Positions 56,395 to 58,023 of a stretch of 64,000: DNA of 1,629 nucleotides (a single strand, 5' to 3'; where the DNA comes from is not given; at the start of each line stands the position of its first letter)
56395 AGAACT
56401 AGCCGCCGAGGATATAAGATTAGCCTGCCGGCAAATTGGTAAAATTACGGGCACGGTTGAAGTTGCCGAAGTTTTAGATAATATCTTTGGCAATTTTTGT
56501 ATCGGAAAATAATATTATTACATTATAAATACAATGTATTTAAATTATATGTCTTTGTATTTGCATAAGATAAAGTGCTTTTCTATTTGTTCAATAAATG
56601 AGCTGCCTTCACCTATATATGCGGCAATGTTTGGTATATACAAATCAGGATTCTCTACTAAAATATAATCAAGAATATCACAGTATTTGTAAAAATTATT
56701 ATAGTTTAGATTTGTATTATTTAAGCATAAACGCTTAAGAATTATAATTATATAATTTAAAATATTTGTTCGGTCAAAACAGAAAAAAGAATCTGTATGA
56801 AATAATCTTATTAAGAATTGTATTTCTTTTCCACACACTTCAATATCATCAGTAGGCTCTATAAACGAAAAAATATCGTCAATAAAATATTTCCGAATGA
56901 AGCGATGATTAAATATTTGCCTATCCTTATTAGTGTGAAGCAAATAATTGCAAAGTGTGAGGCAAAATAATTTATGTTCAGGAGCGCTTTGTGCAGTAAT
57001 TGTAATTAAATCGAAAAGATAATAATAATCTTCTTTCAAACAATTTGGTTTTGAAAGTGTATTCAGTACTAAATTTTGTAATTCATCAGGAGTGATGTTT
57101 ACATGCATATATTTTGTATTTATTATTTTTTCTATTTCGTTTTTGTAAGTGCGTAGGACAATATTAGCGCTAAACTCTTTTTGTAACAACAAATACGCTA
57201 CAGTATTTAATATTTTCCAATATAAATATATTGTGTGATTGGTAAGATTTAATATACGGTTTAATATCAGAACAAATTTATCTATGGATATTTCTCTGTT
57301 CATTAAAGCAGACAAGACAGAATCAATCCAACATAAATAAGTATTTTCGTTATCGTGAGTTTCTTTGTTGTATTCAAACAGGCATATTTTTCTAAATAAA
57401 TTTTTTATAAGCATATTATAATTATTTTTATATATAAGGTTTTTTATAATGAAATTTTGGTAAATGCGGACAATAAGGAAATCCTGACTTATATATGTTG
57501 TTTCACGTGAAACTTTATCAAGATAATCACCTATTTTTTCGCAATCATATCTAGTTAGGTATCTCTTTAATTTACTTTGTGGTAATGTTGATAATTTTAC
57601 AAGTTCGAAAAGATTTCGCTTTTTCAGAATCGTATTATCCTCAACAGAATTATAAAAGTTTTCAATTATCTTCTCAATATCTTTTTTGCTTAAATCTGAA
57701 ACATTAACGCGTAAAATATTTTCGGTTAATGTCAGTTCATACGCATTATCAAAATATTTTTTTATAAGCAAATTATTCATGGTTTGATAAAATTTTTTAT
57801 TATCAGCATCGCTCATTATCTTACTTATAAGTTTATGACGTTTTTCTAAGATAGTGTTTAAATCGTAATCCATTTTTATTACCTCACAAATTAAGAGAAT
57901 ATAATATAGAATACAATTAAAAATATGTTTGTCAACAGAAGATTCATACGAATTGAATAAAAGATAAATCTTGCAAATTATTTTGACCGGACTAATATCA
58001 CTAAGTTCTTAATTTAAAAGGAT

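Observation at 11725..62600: Heavily over-represented, strand-polarised word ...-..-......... (uptake-signal-like or unknown protein-binding site)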

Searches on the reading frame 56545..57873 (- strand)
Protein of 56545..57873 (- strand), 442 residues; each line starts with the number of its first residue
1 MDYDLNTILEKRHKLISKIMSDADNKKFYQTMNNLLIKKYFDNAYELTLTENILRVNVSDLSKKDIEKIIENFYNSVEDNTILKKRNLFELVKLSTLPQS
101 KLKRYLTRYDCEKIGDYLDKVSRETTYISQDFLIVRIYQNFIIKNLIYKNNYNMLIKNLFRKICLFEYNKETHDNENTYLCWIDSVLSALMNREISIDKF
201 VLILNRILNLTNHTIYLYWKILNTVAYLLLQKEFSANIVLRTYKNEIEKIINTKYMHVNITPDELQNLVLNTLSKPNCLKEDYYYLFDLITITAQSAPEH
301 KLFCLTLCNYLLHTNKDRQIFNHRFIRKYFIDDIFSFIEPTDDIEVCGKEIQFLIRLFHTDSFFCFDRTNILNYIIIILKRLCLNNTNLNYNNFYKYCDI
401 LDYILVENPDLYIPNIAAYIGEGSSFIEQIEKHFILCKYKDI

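Call 35: search_protein_families(library=pfam, proteins=[window:56545-57873:-], max_evalue=0.01)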
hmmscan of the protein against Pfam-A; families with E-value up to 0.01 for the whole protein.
window:56545-57873:- (442 aa): 0 families

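Call 44: search_protein_families(library=ncbifam, proteins=[window:56545-57873:-], max_evalue=0.001)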
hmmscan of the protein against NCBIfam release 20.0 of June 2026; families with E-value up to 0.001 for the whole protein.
window:56545-57873:- (442 aa): 0 families

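Call 54: find_homologous_proteins(query=window:56545-57873:-, max_evalue=0.001)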
Query window:56545-57873:- (442 aa): 45 proteins with E <= 0.001 among 8000 candidates.
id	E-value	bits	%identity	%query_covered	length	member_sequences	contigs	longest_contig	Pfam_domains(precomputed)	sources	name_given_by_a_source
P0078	1.5e-276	935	96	100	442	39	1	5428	-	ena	-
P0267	8.4e-146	504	54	99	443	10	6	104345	-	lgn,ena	-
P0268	1.9e-124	434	50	99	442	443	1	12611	-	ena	-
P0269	4.4e-115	403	50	97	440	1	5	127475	-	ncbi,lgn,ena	-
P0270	4.8e-115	403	51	97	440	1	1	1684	-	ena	-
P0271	1.6e-113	398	50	98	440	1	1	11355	-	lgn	-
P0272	2.1e-103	365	44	99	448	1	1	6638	-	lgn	-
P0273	2.2e-100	355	43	99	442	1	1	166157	-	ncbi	-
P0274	5.9e-100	353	43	99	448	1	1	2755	-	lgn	-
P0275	9.4e-100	353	44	97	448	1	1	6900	-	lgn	-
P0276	3.0e-99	351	44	99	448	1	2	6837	-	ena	-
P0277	3.6e-99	351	43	97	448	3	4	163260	-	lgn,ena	-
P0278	7.1e-98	346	45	95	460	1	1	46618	-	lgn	-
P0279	9.0e-98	346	43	96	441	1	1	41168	-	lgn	-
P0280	1.7e-97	345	44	100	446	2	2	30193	-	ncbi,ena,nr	ncbi:MAG: hypothetical protein IKW39_03505 [Alphaproteobacteria bacterium]|nr:hypothetical protein [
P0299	6.0e-86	307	39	93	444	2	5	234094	-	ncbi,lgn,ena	-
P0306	4.7e-73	265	38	97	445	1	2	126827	-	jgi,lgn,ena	-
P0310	2.5e-61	226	33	99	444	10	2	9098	-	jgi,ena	jgi:hypothetical protein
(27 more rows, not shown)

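Call 57: find_encoding_contigs(protein=P0299, flank=10000, max_places=1)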
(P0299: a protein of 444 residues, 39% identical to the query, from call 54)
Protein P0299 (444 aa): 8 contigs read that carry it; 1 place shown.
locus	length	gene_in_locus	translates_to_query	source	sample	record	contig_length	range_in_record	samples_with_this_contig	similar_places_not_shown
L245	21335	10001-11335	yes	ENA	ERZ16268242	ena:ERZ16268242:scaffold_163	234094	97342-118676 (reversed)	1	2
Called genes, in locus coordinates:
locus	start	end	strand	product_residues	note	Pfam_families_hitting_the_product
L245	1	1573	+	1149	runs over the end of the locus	PF23357:DUF7088, PF09822:ABC_transp_aux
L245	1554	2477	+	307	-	PF01545:Cation_efflux, PF16916:ZT_dimer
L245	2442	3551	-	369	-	PF21016:RlmN_N, PF04055:Radical_SAM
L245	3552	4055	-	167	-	PF06776:IalB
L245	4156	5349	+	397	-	PF01743:PolyA_pol, PF12627:PolyA_pol_RNAbd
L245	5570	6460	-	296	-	PF02195:ParB_N, PF17762:HTH_ParB, PF23552:ParB_C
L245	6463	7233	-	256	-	PF00142:Fer4_NifH, PF01656:CbiA, PF02374:ArsA_ATPase (weak), PF06564:CBP_BcsQ, PF09140:MipZ, PF10609:ParA, PF13614:AAA_31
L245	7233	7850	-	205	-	PF02527:GidB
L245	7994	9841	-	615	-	PF00890:FAD_binding_2 (faint), PF01134:GIDA, PF12831:FAD_oxidored (weak), PF21680:GIDA_C_1st, PF13932:SAM_GIDA_C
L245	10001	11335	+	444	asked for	-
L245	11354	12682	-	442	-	PF10396:TrmE_N, PF12631:MnmE_helical, PF03193:RsgA_GTPase (weak), PF00350:Dynamin_N (faint), PF01926:MMR_HSR1, PF02421:FeoB_N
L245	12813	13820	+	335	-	PF01757:Acyl_transf_3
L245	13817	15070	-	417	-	PF07498:Rho_N, PF07497:Rho_RNA_bind, PF00006:ATP-synt_ab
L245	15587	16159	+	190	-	PF01121:CoaE, PF13238:AAA_18 (weak)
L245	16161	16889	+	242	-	PF00929:RNase_T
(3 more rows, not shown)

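Call 58: find_encoding_contigs(protein=P0306, flank=10000, max_places=1)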
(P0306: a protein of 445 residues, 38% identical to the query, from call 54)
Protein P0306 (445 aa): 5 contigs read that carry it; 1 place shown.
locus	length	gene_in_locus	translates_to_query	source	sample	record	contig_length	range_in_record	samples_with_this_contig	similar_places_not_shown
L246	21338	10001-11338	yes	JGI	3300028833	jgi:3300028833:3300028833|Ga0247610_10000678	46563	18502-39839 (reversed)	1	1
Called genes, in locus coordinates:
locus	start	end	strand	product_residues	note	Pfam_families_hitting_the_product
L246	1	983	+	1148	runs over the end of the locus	PF23357:DUF7088, PF09822:ABC_transp_aux, PF14238:DUF4340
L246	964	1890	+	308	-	PF01545:Cation_efflux, PF16916:ZT_dimer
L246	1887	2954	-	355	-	PF21016:RlmN_N, PF04055:Radical_SAM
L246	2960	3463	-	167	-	PF06776:IalB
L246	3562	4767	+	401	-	PF01743:PolyA_pol, PF12627:PolyA_pol_RNAbd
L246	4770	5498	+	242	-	-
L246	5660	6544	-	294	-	PF02195:ParB_N, PF17762:HTH_ParB, PF23552:ParB_C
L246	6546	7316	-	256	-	PF00142:Fer4_NifH, PF01656:CbiA, PF02374:ArsA_ATPase (weak), PF06564:CBP_BcsQ, PF09140:MipZ, PF10609:ParA, PF13614:AAA_31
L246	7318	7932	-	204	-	PF02527:GidB, PF13847:Methyltransf_31 (weak)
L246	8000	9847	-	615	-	PF00890:FAD_binding_2 (faint), PF01134:GIDA, PF07992:Pyr_redox_2 (faint), PF12831:FAD_oxidored, PF21680:GIDA_C_1st, PF13932:SAM_GIDA_C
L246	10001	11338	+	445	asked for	-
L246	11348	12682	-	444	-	PF10396:TrmE_N, PF12631:MnmE_helical, PF00350:Dynamin_N (faint), PF01926:MMR_HSR1, PF02421:FeoB_N (weak)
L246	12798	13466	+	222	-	PF00702:Hydrolase, PF13419:HAD_2, PF13242:Hydrolase_like (weak)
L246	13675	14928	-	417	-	PF07498:Rho_N, PF07497:Rho_RNA_bind, PF00006:ATP-synt_ab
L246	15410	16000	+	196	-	PF01121:CoaE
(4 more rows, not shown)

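Call 59: find_encoding_contigs(protein=P0310, flank=10000, max_places=1)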
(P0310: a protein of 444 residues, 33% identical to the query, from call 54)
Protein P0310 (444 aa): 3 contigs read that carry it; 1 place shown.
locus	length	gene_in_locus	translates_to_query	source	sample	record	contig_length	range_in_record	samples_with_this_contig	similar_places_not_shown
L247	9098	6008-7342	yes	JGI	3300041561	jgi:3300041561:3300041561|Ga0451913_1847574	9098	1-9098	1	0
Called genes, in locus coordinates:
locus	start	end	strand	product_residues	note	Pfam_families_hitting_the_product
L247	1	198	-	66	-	?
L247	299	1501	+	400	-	PF01743:PolyA_pol, PF12627:PolyA_pol_RNAbd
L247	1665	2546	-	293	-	PF02195:ParB_N, PF17762:HTH_ParB, PF23552:ParB_C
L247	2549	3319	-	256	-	PF00142:Fer4_NifH, PF01656:CbiA, PF02374:ArsA_ATPase (weak), PF06564:CBP_BcsQ, PF09140:MipZ, PF10609:ParA, PF13614:AAA_31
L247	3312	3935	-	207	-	PF02527:GidB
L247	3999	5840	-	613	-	PF01134:GIDA, PF07992:Pyr_redox_2 (weak), PF12831:FAD_oxidored, PF21680:GIDA_C_1st, PF13932:SAM_GIDA_C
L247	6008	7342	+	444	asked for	-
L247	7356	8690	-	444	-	PF10396:TrmE_N, PF03193:RsgA_GTPase (weak), PF12631:MnmE_helical, PF00350:Dynamin_N (weak), PF01926:MMR_HSR1, PF02421:FeoB_N (weak)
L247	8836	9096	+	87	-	?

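Call 62: predict_structure(alignment_id=A2)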
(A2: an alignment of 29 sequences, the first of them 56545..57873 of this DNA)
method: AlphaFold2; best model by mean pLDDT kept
length: 442 residues; sequences in the alignment: 29
mean_pLDDT: 85.9   pTM: 0.70
mean pLDDT of the five models: 85.9, 85.8, 85.2, 84.4, 83.9
residues with pLDDT >= 90: 191; 70-90: 223; 50-70: 14; < 50: 14
segments of 3 or more residues with pLDDT < 50: 45-58
pLDDT, mean of each block of 10 residues (from residue 1): 76 91 88 90 51 43 85 91 79 85 87 91 87 87 81 86 92 73 88 92 94 81 92 92 94 80 91 83 89 91 95 87 89 90 92 93 81 94 86 93 90 86 88 88 68
secondary structure, 60 per line:
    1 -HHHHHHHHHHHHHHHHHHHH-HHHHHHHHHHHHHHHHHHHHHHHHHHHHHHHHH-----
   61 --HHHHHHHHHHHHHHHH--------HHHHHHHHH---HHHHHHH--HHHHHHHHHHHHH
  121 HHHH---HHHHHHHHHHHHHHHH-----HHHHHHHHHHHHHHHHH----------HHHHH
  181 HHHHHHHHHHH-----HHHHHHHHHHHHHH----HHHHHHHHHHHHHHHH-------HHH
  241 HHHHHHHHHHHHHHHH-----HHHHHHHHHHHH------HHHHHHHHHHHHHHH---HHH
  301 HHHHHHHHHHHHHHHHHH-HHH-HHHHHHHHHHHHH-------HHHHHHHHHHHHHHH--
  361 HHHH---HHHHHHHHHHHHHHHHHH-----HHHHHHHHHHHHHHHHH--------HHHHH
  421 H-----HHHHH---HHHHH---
elements in order: H2-21 H23-55 H63-78 H87-95 H99-105 H108-124 H128-143 H149-165 H176-191 H197-210 H215-230 H238-256 H262-273 H280-294 H298-318 H324-336 H344-358 H361-364 H368-385 H391-407 H416-421 H427-431 H435-439

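Call 64: fold_search(model_id=the predicted structure, library=pdb)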
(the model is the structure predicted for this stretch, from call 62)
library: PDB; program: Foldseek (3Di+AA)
matches with E <= 10: 928; with E <= 0.001: 0
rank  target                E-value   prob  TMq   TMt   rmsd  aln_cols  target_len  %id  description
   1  8ga7                  1.7e-02  0.28  0.10  0.09  27.7       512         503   11  Geometrically programmable nanomaterial construction using regularized protein building blocks (released 2024-03-13)
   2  2x1g_F                2.6e-02  0.63  0.17  0.11  22.2       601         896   10  Crystal structure of Importin13 - Mago-Y14 complex (released 2010-02-16)
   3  6s9p_A                3.1e-02  0.90  0.19  0.23  16.6       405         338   10  Designed Armadillo Repeat protein internal Lock2 fused to target peptide KRKAKITWKR (released 2020-02-19)
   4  5h7c_A                4.9e-02  0.97  0.29  0.30  19.9       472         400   13  Crystal structure of a repeat protein with two Protein A-DHR14 repeat modules (released 2017-06-28)
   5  7sn8_D                5.1e-02  0.95  0.27  0.29  17.4       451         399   13  Cryo-EM structure of Drosophila Integrator cleavage module (IntS4-IntS9-IntS11) in complex with IP6 (released 2022-10-12)
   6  9mg8_B                5.1e-02  0.16  0.09  0.11  29.3       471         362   10  Crystal Structure of b-iTHR-110 (released 2025-12-17)
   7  8w8e_V                5.5e-02  0.63  0.20  0.16  28.7       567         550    8  human co-transcriptional RNA capping enzyme RNGTT (released 2024-04-10)
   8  5hdt_B                5.8e-02  0.54  0.19  0.11  28.4       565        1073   11  Human cohesin regulator Pds5B bound to a Wapl peptide (released 2016-03-09)
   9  2x19_B                7.6e-02  0.84  0.24  0.15  18.5       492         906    7  Crystal structure of Importin13 - RanGTP complex (released 2010-02-16)
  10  4u1d_B                9.0e-02  0.60  0.17  0.17  17.7       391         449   10  Structure of the PCI domain of translation initiation factor eIF3a (released 2014-09-10)
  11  1v18_A                9.4e-02  0.87  0.26  0.23  22.4       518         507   10  The crystal structure of beta-catenin armadillo repeat complexed with a phosphorylated APC 20mer repeat. (released 2005-01-12)
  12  7rw8_A                1.0e-01  0.89  0.29  0.23  24.3       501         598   12  AP2 bound to heparin in the closed conformation (released 2022-03-30)
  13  7zbw_D                1.2e-01  0.85  0.27  0.16  23.5       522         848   12  CAND1-SCF-SKP2 CAND1 rolling-2 SCF engaged (released 2023-04-19)
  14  7z8v_D                1.2e-01  0.63  0.19  0.10  21.5       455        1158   14  CAND1-SCF-SKP2 (SKP1deldel) CAND1 engaged SCF rocked (released 2023-04-19)
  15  4u1d_C                1.2e-01  0.57  0.17  0.17  17.7       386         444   10  Structure of the PCI domain of translation initiation factor eIF3a (released 2014-09-10)
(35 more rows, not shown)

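Call 70: search_solved_structures(query=A2, max_evalue=10)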
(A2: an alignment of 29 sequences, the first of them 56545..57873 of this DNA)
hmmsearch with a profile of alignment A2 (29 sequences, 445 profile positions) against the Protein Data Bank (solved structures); distinct sequences matched with E-value up to 10: 1.
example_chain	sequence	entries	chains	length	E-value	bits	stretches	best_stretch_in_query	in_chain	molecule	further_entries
4fgv_A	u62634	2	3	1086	2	10.2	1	122-267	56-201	Chromosome region maintenance 1 (CRM1) or Exportin 1 (Xpo1) | CRM1 Nuclear transport receptor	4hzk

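Call 72: fold_search(model_id=the predicted structure, library=viral)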
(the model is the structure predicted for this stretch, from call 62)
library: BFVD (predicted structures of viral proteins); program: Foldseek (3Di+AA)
matches with E <= 10: 231; with E <= 0.001: 0
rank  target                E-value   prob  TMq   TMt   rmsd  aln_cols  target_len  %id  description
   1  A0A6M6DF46            1.8e-01  0.15  0.14  0.12  26.7       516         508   15  (no name in the UniProt tables at hand)
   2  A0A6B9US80            1.8e-01  0.12  0.13  0.10  26.8       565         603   11  (no name in the UniProt tables at hand)
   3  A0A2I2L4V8            2.3e-01  0.23  0.17  0.15  19.0       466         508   10  Tetratricopeptide repeat protein [Orpheovirus IHUMI-LCC2]
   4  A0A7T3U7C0            2.8e-01  0.13  0.12  0.09  30.4       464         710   11  (no name in the UniProt tables at hand)
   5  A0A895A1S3            3.2e-01  0.23  0.17  0.18  29.0       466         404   14  MGF 505-1R [African swine fever virus]
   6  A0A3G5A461            3.4e-01  0.21  0.17  0.16  21.2       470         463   13  RING-type domain-containing protein [Harvfovirus sp.]
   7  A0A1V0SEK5            3.8e-01  0.20  0.18  0.14  26.7       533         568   14  Uncharacterized protein [Hokovirus HKV1]
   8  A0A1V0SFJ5            3.8e-01  0.14  0.16  0.11  21.8       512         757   13  U-box domain-containing protein [Hokovirus HKV1]
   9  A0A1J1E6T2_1          4.5e-01  0.20  0.18  0.09  47.9       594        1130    8  (no name in the UniProt tables at hand)
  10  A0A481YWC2            4.7e-01  0.66  0.26  0.21  15.0       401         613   10  Uncharacterized protein [Marseillevirus LCMAC201]
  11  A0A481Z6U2            4.7e-01  0.44  0.26  0.23  17.3       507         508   14  Importin beta binding domain protein [Pithovirus LCPAC302]
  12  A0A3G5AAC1            4.7e-01  0.30  0.20  0.19  22.2       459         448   11  UDP-N-acetylglucosamine--peptide N-acetylglucosaminyltransferase SPINDLY [Hyperionvirus sp.]
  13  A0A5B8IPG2            6.2e-01  0.04  0.09  0.05  31.1       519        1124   11  Uncharacterized protein (Fragment) [Mimiviridae sp. ChoanoV1]
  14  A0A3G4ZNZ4            7.3e-01  0.12  0.14  0.16  20.6       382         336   13  Uncharacterized protein [Terrestrivirus sp.]
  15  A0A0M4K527            7.6e-01  0.12  0.18  0.14  29.4       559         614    9  (no name in the UniProt tables at hand)
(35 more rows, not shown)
